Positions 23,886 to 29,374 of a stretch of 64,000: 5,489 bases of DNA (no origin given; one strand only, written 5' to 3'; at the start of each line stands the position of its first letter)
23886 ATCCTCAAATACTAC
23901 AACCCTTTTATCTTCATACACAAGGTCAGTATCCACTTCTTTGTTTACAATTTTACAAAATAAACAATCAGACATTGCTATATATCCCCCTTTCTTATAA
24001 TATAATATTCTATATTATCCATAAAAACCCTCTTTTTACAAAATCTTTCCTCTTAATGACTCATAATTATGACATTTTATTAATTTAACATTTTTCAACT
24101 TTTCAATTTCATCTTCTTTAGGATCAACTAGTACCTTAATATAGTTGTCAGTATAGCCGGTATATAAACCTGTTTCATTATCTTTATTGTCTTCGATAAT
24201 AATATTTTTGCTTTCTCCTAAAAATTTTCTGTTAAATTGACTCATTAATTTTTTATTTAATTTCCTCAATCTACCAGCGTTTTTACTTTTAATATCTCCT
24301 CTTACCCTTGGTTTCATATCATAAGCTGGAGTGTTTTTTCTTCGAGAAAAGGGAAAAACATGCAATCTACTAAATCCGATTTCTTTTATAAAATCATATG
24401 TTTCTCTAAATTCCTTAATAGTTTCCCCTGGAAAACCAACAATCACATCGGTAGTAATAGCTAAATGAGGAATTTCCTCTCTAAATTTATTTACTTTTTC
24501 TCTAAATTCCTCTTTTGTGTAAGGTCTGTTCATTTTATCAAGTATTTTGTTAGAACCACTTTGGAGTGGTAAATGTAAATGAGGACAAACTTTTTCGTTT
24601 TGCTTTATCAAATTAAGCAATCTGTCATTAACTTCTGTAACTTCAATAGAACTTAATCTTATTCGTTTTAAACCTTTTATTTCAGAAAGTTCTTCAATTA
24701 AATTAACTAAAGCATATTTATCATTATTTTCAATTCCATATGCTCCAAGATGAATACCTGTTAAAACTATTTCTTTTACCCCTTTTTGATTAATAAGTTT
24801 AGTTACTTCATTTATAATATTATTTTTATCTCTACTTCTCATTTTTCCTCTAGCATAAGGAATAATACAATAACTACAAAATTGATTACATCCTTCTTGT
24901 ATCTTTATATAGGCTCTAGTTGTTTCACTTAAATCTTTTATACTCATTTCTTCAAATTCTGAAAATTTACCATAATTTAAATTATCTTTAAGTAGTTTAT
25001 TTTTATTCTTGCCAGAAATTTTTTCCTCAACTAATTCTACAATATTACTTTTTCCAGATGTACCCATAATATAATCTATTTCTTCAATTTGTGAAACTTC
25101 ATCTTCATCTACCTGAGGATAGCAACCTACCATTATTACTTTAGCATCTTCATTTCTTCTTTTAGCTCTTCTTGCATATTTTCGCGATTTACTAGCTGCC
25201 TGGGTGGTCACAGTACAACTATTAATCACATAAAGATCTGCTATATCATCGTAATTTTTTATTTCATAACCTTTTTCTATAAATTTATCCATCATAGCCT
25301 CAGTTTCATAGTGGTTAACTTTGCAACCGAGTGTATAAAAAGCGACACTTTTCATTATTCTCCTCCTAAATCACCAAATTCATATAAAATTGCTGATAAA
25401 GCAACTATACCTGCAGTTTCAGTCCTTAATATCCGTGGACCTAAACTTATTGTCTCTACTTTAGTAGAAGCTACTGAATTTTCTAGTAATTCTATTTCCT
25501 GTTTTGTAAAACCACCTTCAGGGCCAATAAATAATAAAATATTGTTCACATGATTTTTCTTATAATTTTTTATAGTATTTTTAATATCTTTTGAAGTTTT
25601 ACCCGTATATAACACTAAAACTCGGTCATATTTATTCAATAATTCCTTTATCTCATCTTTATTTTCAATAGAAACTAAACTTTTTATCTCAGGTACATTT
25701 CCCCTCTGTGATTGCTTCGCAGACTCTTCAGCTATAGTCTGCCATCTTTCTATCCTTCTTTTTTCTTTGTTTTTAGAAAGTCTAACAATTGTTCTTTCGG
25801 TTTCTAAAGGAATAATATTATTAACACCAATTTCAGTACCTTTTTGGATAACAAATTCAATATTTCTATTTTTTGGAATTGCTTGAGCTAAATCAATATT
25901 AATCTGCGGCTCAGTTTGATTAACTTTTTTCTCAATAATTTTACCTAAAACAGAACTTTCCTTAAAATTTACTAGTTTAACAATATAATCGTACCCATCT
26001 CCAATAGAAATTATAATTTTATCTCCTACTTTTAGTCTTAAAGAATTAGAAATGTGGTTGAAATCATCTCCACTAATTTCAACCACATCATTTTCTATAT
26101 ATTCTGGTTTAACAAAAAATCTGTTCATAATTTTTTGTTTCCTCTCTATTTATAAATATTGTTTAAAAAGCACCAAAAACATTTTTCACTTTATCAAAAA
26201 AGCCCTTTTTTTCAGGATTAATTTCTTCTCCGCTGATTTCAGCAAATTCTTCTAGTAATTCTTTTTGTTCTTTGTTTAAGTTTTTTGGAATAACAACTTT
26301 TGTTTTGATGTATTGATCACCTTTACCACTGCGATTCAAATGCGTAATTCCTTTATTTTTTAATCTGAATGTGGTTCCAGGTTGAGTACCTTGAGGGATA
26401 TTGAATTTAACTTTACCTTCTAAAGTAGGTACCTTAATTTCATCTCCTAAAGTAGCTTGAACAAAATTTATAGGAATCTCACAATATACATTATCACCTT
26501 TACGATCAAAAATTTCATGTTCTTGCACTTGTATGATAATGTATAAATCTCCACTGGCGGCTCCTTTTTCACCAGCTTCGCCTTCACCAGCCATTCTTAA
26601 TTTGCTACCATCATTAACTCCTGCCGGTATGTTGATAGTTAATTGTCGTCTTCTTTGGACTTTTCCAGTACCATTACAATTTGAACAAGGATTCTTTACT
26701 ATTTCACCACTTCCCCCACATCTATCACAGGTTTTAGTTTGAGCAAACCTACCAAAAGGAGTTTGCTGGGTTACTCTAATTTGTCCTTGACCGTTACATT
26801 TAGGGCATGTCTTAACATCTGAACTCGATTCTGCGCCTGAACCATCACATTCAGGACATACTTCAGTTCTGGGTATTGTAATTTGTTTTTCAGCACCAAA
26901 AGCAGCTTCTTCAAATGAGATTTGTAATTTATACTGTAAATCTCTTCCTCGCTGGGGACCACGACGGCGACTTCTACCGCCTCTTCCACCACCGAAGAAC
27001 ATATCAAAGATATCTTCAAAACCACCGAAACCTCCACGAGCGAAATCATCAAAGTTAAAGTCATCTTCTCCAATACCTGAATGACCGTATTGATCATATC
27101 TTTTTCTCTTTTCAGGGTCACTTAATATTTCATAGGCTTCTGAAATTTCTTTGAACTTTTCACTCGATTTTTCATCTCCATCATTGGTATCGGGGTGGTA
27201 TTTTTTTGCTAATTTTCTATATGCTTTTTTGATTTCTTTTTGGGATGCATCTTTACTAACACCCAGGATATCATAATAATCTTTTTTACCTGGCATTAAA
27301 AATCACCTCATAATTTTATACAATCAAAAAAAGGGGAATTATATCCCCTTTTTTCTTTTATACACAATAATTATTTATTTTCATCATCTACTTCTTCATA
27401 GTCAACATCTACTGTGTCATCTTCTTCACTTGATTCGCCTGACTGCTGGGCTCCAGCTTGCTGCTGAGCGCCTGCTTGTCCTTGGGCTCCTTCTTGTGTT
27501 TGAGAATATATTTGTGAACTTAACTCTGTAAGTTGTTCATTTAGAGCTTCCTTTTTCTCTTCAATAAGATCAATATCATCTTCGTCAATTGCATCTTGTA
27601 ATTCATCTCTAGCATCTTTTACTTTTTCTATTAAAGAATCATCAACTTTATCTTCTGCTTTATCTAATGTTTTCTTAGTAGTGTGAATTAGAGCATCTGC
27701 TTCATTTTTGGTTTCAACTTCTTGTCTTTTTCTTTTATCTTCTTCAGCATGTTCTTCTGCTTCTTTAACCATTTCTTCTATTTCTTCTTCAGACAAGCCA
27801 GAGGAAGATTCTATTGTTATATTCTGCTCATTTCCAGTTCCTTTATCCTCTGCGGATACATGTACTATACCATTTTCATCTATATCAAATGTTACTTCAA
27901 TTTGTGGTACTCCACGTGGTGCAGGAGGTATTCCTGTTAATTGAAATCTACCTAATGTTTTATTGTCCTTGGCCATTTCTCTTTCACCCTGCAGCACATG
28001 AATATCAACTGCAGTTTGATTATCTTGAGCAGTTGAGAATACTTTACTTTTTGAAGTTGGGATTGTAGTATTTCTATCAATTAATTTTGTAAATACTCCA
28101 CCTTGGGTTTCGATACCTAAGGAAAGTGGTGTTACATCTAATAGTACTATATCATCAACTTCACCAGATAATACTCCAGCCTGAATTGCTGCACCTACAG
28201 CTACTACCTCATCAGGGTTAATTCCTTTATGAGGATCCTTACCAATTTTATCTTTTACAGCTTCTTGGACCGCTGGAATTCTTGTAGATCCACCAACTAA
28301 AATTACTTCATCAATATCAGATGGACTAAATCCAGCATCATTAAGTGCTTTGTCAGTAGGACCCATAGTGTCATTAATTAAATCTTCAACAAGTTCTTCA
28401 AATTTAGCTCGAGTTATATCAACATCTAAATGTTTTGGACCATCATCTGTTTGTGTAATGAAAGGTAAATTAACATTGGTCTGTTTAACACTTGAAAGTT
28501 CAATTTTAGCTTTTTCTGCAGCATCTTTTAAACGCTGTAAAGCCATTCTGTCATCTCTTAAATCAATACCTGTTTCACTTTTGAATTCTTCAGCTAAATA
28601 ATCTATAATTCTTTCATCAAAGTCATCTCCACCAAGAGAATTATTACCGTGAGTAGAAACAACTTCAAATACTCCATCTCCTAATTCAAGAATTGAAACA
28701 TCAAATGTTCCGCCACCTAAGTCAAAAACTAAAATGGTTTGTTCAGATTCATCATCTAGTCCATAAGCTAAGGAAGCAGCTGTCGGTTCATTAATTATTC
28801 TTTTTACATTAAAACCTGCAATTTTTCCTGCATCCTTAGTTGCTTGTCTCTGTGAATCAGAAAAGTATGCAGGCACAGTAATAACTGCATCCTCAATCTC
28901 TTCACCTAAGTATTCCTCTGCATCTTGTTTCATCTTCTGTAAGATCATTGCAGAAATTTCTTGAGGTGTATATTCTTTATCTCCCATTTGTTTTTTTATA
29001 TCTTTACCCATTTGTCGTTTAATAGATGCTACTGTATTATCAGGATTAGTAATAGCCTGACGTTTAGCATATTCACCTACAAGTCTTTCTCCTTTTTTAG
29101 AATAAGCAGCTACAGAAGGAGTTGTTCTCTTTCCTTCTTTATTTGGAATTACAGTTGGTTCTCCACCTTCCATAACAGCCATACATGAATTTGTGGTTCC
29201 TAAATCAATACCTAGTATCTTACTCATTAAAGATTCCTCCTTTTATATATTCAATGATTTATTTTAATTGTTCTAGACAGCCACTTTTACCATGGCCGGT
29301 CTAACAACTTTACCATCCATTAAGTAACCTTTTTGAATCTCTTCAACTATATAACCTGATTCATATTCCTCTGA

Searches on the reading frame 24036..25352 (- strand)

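Call 50: search_protein_families(library=pfam, proteins=[window:24036-25352:-], max_evalue=0.00001)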
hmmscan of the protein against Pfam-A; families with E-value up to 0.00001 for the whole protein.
window:24036-25352:- (438 aa): 2 families
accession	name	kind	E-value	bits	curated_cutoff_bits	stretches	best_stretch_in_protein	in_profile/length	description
PF04055.27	Radical_SAM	-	2.8e-29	102.9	29.5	1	149-322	1-166/166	Radical SAM superfamily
PF00919.26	UPF0004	-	5.3e-25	87.7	27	1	3-97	2-98/98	Uncharacterized protein family UPF0004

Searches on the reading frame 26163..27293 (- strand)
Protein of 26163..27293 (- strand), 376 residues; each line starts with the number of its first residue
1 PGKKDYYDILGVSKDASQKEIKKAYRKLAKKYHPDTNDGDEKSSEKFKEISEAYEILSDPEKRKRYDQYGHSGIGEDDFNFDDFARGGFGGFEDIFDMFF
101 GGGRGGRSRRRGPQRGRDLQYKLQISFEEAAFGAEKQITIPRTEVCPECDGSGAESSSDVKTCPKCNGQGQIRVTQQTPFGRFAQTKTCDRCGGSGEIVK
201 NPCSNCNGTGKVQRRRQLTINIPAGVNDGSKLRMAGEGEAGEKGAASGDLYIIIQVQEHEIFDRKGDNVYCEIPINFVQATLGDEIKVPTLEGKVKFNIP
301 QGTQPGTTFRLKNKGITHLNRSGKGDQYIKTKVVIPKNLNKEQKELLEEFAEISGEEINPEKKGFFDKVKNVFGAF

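Call 50: search_protein_families(library=pfam, proteins=[window:26163-27293:-], max_evalue=0.00001)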
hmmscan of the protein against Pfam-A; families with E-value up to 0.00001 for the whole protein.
window:26163-27293:- (376 aa): 4 families
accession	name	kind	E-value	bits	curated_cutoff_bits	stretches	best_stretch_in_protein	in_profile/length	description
PF01556.23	DnaJ_C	-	3.2e-55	186.8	26.6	1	119-336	1-152/152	DnaJ C terminal domain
PF00226.36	DnaJ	-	3e-30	104.5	27.8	1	5-67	1-63/63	DnaJ domain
PF00684.25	DnaJ_CXXCXGXG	-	3.5e-18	66.1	32.7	1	146-210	1-65/65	DnaJ central domain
PF15777.11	Anti-TRAP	-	2.1e-06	28.1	32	0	144-173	11-43/59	Tryptophan RNA-binding attenuator protein inhibitory protein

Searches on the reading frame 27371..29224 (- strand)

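Call 50: search_protein_families(library=pfam, proteins=[window:27371-29224:-], max_evalue=0.00001)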
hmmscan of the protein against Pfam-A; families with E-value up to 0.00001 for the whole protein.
window:27371-29224:- (617 aa): 2 families
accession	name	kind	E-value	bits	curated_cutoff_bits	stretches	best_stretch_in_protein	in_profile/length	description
PF00012.26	HSP70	-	4.3e-255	848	20.6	2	76-573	99-598/599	Hsp70 protein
PF06723.19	MreB_Mbl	-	2.2e-20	73.2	27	1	2-347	2-317/327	MreB/Mbl protein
